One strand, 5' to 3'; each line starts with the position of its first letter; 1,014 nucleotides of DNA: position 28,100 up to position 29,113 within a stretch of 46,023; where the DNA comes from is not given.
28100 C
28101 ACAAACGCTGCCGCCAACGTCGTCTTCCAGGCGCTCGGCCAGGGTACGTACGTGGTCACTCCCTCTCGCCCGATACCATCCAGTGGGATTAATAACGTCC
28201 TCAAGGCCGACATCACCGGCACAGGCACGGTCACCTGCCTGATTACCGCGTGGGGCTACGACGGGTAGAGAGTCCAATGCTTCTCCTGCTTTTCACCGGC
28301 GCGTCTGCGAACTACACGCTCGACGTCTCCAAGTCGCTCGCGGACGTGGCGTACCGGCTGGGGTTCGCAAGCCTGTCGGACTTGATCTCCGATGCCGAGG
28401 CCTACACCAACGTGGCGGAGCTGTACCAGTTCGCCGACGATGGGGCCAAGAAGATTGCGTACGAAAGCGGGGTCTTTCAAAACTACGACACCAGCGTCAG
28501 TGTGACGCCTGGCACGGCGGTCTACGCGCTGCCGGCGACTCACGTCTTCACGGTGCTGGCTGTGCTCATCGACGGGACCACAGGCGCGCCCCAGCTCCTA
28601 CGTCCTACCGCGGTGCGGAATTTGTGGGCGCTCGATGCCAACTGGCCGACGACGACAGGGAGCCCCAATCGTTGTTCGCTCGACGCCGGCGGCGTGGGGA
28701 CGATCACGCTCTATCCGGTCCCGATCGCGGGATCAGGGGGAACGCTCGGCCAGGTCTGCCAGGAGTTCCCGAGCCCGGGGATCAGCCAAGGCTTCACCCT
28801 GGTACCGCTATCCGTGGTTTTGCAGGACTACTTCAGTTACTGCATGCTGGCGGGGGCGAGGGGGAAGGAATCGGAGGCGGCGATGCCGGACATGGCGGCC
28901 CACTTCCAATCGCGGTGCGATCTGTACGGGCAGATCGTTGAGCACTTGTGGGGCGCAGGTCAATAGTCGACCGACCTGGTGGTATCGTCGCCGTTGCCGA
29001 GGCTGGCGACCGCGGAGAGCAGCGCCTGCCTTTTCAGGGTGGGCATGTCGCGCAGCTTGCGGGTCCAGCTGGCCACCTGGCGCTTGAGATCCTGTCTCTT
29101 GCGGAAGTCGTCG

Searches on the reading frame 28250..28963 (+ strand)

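Call 50: search_protein_families(library=phrogs, proteins=[window:28250-28963:+], max_evalue=0.001)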
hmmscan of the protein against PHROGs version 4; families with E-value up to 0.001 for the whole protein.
window:28250-28963:+ (238 aa): 1 family
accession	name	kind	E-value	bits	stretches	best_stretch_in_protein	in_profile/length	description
phrog_399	-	head and packaging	2e-09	38.4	1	51-161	23-131/220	structural protein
